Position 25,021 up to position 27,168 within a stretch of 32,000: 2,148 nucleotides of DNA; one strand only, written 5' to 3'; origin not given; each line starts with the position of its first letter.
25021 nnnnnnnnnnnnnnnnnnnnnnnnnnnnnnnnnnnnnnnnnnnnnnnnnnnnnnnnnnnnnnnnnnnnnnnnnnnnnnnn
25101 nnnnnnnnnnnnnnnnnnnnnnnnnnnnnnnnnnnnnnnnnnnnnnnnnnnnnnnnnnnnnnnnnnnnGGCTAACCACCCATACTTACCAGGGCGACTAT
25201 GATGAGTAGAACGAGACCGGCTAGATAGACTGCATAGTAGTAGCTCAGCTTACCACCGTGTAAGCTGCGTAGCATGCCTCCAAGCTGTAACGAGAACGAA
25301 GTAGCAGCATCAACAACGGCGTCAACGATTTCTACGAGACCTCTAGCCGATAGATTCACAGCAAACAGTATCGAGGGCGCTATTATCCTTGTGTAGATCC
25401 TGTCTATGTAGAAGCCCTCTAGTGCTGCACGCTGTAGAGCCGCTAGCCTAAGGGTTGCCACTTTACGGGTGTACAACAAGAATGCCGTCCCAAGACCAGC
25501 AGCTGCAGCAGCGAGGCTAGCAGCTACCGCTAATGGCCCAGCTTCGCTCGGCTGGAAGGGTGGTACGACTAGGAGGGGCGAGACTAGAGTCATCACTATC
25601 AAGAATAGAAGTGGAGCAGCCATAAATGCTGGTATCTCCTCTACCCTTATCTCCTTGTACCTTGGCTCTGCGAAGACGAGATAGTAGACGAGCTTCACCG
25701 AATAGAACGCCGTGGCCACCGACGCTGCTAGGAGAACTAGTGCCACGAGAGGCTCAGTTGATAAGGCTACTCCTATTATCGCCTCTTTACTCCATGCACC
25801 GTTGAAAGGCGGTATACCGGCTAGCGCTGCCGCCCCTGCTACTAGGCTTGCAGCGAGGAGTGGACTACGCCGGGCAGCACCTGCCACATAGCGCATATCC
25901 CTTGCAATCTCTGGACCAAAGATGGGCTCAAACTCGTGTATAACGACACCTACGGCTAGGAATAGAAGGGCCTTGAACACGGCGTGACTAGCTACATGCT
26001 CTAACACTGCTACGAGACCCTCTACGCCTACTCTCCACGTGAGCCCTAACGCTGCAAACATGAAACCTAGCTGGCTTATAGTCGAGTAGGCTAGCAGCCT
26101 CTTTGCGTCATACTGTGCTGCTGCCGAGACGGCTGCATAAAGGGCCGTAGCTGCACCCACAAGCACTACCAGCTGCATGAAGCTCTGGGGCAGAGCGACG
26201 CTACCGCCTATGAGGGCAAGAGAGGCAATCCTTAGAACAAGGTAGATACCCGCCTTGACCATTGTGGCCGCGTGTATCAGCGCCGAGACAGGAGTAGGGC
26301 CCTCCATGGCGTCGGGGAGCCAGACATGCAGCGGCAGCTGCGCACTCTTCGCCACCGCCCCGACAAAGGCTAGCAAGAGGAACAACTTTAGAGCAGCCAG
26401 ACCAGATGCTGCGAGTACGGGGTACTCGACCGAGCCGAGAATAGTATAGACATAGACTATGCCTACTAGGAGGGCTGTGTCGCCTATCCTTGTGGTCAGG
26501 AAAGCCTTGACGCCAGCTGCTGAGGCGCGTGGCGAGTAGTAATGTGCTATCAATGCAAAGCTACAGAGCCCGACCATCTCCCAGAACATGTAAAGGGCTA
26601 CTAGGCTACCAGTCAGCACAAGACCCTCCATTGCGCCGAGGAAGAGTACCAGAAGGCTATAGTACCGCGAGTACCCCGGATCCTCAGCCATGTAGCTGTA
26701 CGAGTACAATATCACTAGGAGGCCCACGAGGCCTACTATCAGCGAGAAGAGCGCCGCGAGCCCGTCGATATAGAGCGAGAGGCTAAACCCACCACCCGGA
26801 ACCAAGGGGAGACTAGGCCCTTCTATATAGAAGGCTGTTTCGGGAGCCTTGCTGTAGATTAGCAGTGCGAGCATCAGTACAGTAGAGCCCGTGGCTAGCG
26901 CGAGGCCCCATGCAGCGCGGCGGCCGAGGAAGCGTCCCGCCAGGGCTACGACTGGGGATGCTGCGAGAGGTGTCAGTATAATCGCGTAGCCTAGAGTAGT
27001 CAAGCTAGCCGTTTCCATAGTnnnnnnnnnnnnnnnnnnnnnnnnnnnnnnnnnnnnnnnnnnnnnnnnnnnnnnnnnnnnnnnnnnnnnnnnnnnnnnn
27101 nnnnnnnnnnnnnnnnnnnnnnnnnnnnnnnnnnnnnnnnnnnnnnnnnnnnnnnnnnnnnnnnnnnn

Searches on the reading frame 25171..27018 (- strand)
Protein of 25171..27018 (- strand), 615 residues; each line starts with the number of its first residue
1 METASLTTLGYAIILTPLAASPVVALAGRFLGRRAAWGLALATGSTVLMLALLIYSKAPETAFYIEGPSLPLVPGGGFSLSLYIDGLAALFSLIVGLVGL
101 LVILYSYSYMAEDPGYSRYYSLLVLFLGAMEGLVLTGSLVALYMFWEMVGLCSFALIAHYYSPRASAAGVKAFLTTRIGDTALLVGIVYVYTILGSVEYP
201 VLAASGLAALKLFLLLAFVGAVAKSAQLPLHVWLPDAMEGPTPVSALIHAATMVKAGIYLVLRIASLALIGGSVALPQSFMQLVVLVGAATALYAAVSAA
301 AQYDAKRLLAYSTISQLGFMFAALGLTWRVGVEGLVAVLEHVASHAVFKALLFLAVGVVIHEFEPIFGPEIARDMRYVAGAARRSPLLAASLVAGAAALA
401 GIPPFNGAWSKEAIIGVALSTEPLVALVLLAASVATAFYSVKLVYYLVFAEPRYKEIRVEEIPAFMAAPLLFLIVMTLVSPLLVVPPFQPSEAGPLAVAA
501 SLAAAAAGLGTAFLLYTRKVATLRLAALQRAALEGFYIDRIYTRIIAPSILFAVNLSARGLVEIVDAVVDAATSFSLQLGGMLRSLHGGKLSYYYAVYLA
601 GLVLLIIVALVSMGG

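Call 5: search_protein_families(library=pfam, proteins=[window:25171-27018:-], max_evalue=0.01)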
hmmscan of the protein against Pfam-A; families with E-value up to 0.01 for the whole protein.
window:25171-27018:- (615 aa): 2 families
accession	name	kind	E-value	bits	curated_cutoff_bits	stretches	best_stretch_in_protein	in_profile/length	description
PF00361.26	Proton_antipo_M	-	5.4e-66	223.2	21.5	1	138-433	3-291/294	NADH:quinone oxidoreductase/Mrp antiporter, TM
PF00662.26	Proton_antipo_N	-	2.1e-13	50.4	24.5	1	78-120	9-51/51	NADH-Ubiquinone oxidoreductase (complex I), chain 5 N-terminus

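Call 6: search_protein_families(library=ncbifam, proteins=[window:25171-27018:-], max_evalue=0.001)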
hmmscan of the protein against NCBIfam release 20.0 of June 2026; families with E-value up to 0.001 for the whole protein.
window:25171-27018:- (615 aa): 73 families (the best 25 are shown)
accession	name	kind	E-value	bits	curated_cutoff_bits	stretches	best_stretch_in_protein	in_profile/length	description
NF005141.0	PRK06590.1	equivalog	3.6e-126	422.6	556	1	9-611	4-611/615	NADH-quinone oxidoreductase subunit L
TIGR01974.1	NDH_I_L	subfamily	7.9e-119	398.3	407.5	1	11-608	4-628/630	NADH-quinone oxidoreductase subunit L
NF005626.0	PRK07376.1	equivalog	4.1e-101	339.3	963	2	78-450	81-455/675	NAD(P)H-quinone oxidoreductase subunit 5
NF005097.0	PRK06525.1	equivalog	1.6e-88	297.6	430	1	14-485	9-476/480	hydrogenase 4 subunit D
NF040617.1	F420_dehyd_FpoL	exception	1.8e-86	291.3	1050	3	208-488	228-505/669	F420H2 dehydrogenase subunit FpoL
NF009288.0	PRK12648.1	equivalog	2.4e-85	287.4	1104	1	12-481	5-468/954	monovalent cation/H+ antiporter subunit A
NF009287.0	PRK12647.1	equivalog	3.9e-83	280.3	937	1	12-612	5-584/773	putative monovalent cation/H+ antiporter subunit A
TIGR00940.1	2a6301s01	subfamily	3.3e-81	273.7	920.45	1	12-482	4-487/793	monovalent cation:proton antiporter subunit A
NF009285.0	PRK12645.1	equivalog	1.3e-80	271.8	1028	1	12-485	6-488/804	Na+/H+ antiporter subunit A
NF009284.0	PRK12644.1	equivalog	1.1e-72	245.5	962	1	13-611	4-585/975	Na+/H+ antiporter subunit A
NF009289.0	PRK12649.1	equivalog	1.9e-71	241.5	1117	1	7-613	5-604/789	putative monovalent cation/H+ antiporter subunit A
NF009286.0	PRK12646.1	equivalog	4.8e-71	240.3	1063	1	69-487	61-494/800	DUF4040 family protein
NF009290.0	PRK12650.1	equivalog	8.7e-71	239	980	1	13-484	6-472/966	DUF4040 family protein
NF005633.0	PRK07390.1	subfamily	4.4e-65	220.4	676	1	92-611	95-608/613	NAD(P)H-quinone oxidoreductase subunit F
TIGR01960.1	ndhF3_CO2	subfamily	2.8e-58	197.9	588.7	1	80-607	83-604/606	NAD(P)H dehydrogenase, subunit NdhF3 family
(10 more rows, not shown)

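Call 35: find_homologous_proteins(query=window:25171-27018:-, max_evalue=1e-30)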
Query window:25171-27018:- (615 aa): 7932 proteins with E <= 1e-30 among 8000 candidates; the best 120 are listed.
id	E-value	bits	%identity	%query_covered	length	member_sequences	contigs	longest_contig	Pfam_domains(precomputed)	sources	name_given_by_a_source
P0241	0.0e+0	1196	96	100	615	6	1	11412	PF00662.27,PF00361.26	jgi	-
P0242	8.1e-252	855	69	100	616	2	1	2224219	PF00662.27,PF00361.26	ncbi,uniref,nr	ncbi:NADH-quinone oxidoreductase subunit L [Pyrodictium abyssi]|uniref:NADH-quinone oxidoreductase s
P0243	2.8e-215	735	62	99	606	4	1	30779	PF00662.27,PF00361.26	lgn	-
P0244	8.0e-173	595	54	97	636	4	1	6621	PF00662.27,PF00361.26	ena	-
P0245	7.5e-160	552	51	95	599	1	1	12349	PF00662.27,PF00361.26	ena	-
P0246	1.3e-155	538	52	94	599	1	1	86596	PF00662.27,PF00361.26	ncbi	-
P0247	6.6e-150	519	49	95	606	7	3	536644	PF00662.27,PF00361.26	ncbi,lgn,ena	-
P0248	5.2e-140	486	49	95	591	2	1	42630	PF00662.27,PF00361.26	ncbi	-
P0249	2.6e-125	438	40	96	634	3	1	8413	PF00662.27,PF00361.26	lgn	-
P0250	1.4e-120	422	44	88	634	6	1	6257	PF00662.27,PF00361.26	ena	-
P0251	4.5e-119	417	38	95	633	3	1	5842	PF00662.27,PF00361.26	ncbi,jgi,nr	ncbi:MAG: hypothetical protein DRJ64_03175 [Thermoprotei archaeon]|nr:MAG: hypothetical protein DRJ6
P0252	6.8e-116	407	38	95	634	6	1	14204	PF00662.27,PF00361.26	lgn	-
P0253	2.3e-114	402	45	87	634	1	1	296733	PF00662.27,PF00361.26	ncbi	-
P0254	7.2e-114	400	42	96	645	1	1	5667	PF00662.27,PF00361.26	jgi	-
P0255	2.5e-112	395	42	96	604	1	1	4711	PF00662.27,PF00361.26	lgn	-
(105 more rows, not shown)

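Call 36: find_encoding_contigs(protein=P0253, flank=10000, max_places=1)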
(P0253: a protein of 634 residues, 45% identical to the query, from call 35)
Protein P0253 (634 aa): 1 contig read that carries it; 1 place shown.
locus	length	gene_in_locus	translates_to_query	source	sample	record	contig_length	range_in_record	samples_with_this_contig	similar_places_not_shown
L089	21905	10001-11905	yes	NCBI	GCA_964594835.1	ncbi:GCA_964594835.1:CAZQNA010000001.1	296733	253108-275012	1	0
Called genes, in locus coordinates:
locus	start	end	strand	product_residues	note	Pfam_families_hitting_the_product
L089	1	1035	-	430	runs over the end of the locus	PF03600:CitMHS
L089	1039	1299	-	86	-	-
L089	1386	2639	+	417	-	PF05221:AdoHcyase, PF02826:2-Hacid_dh_C, PF00670:AdoHcyase_NAD, PF07991:KARI_N (weak)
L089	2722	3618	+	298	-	PF14863:Alkyl_sulf_dimr (faint), PF05942:PaREP1 (faint)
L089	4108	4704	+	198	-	-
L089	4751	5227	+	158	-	PF01750:HycI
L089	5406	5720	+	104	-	-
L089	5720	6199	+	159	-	PF01058:Oxidored_q6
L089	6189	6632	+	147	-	PF00329:Complex1_30kDa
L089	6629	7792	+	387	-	PF00374:NiFeSe_Hases, PF00346:Complex1_49kDa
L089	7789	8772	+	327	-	PF00146:NADHdh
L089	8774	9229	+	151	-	PF13183:Fer4_8 (faint), PF00037:Fer4 (weak), PF12837:Fer4_6 (weak), PF13237:Fer4_10 (weak), PF14697:Fer4_21, PF12838:Fer4_7, PF13187:Fer4_9, PF00037:Fer4, +4 more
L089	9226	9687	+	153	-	-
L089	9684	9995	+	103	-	PF00420:Oxidored_q2 (weak)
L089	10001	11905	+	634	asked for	PF00662:Proton_antipo_N, PF00361:Proton_antipo_M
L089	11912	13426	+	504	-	PF00361:Proton_antipo_M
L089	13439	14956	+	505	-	PF00361:Proton_antipo_M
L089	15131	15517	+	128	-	PF00507:Oxidored_q4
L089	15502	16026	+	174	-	PF01058:Oxidored_q6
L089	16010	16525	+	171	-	PF00329:Complex1_30kDa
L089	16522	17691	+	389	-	PF00346:Complex1_49kDa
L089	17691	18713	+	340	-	PF00146:NADHdh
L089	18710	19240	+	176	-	PF13183:Fer4_8 (faint), PF12837:Fer4_6 (weak), PF13237:Fer4_10, PF00037:Fer4 (weak), PF12838:Fer4_7, PF13187:Fer4_9, PF13484:Fer4_16, PF00037:Fer4, +6 more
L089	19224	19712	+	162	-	PF00499:Oxidored_q3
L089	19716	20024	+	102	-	PF00420:Oxidored_q2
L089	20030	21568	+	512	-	PF00662:Proton_antipo_N (weak), PF00361:Proton_antipo_M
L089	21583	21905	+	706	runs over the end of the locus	PF00662:Proton_antipo_N, PF00361:Proton_antipo_M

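Call 37: find_encoding_contigs(protein=P0247, flank=10000, max_places=1)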
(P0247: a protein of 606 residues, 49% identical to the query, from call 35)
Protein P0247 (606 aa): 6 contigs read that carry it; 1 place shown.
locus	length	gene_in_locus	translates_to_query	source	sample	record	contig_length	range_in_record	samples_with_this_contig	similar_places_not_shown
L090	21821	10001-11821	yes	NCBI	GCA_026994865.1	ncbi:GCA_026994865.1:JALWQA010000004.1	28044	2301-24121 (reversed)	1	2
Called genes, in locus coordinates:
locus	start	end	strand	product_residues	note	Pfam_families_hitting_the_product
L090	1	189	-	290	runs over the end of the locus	PF00892:EamA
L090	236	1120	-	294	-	PF01488:Shikimate_DH (weak), PF02737:3HCDH_N (weak), PF02826:2-Hacid_dh_C (weak), PF03446:NAD_binding_2, PF03807:F420_oxidored, PF14833:NAD_binding_11 (weak), PF21761:RedAm-like_C (weak)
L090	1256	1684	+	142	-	PF00334:NDK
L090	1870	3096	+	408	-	PF01926:MMR_HSR1, PF02421:FeoB_N (faint), PF08438:YGR210-like_G4, PF02824:TGS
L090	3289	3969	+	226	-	PF00827:Ribosomal_L15e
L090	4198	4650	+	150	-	PF01877:RNA_binding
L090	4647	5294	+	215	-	PF01876:RNase_P_p30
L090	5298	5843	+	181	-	PF01900:RNase_P_Rpp14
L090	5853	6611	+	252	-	PF01872:RibD_C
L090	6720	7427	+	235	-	PF00926:DHBP_synthase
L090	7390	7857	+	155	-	PF00885:DMRL_synthase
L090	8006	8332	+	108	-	-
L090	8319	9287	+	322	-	PF00146:NADHdh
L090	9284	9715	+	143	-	-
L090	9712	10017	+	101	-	-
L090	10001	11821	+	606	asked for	PF00662:Proton_antipo_N, PF00361:Proton_antipo_M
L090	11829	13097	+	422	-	PF00361:Proton_antipo_M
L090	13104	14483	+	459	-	PF00361:Proton_antipo_M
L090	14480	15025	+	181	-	PF01058:Oxidored_q6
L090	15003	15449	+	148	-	PF00329:Complex1_30kDa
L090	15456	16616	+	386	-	PF00374:NiFeSe_Hases, PF00346:Complex1_49kDa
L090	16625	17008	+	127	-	PF13534:Fer4_17 (faint), PF12797:Fer4_2 (faint), PF13237:Fer4_10, PF00037:Fer4, PF12837:Fer4_6 (weak), PF14697:Fer4_21 (weak), PF12838:Fer4_7, PF13187:Fer4_9, +1 more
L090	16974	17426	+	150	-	-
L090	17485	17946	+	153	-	PF00885:DMRL_synthase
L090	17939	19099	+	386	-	PF01979:Amidohydro_1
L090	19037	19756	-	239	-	PF02633:Creatininase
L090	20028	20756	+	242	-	PF00899:ThiF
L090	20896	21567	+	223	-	-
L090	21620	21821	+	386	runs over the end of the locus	PF22025:ThiI_fer (faint), PF02926:THUMP, PF02568:ThiI, PF06508:QueC (faint), PF24167:DUF7411 (faint)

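Call 38: find_encoding_contigs(protein=P0252, flank=10000, max_places=1)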
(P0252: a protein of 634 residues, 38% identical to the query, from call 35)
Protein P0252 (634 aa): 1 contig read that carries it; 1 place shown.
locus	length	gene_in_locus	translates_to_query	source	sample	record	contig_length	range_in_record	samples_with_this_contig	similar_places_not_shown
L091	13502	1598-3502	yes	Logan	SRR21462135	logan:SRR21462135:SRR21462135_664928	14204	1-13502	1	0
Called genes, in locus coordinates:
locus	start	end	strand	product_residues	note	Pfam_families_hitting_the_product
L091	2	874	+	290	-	?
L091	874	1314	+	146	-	-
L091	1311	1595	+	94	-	PF00420:Oxidored_q2 (weak)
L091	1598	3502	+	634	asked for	PF00662:Proton_antipo_N, PF00361:Proton_antipo_M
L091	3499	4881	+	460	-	PF00361:Proton_antipo_M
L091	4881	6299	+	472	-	PF00361:Proton_antipo_M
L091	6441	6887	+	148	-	PF01058:Oxidored_q6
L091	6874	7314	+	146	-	PF00329:Complex1_30kDa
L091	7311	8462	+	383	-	PF00374:NiFeSe_Hases, PF00346:Complex1_49kDa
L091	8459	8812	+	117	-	PF00037:Fer4, PF12797:Fer4_2 (faint), PF12837:Fer4_6 (weak), PF13237:Fer4_10, PF14697:Fer4_21, PF12838:Fer4_7, PF13187:Fer4_9, PF00037:Fer4 (weak), +1 more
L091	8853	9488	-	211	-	PF01991:vATP-synt_E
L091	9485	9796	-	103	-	-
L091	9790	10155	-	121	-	-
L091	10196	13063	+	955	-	PF01496:V_ATPase_I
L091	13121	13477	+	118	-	PF00137:ATP-synt_C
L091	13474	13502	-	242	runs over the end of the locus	?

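Call 48: find_encoding_contigs(protein=P0241, flank=10000, max_places=2)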
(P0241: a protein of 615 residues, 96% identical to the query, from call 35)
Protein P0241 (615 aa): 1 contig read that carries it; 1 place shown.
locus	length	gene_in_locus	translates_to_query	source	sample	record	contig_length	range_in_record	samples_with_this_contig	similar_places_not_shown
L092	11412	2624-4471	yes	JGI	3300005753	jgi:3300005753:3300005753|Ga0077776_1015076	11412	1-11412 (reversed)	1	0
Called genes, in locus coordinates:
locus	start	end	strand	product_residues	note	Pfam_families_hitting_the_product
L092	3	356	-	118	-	?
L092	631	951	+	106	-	-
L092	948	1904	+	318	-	PF00146:NADHdh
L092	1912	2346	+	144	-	-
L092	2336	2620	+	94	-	PF00420:Oxidored_q2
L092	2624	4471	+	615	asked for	PF00662:Proton_antipo_N, PF00361:Proton_antipo_M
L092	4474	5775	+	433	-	PF00361:Proton_antipo_M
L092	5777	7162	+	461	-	PF00361:Proton_antipo_M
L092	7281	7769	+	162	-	PF01058:Oxidored_q6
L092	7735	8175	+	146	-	PF00329:Complex1_30kDa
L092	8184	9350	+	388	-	PF00374:NiFeSe_Hases, PF00346:Complex1_49kDa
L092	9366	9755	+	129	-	PF14697:Fer4_21 (faint), PF00037:Fer4 (weak), PF12797:Fer4_2 (faint), PF13237:Fer4_10 (weak), PF12837:Fer4_6 (faint), PF12838:Fer4_7, PF13187:Fer4_9, PF00037:Fer4 (weak), +1 more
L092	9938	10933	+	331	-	PF02770:Acyl-CoA_dh_M, PF00441:Acyl-CoA_dh_1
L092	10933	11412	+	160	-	?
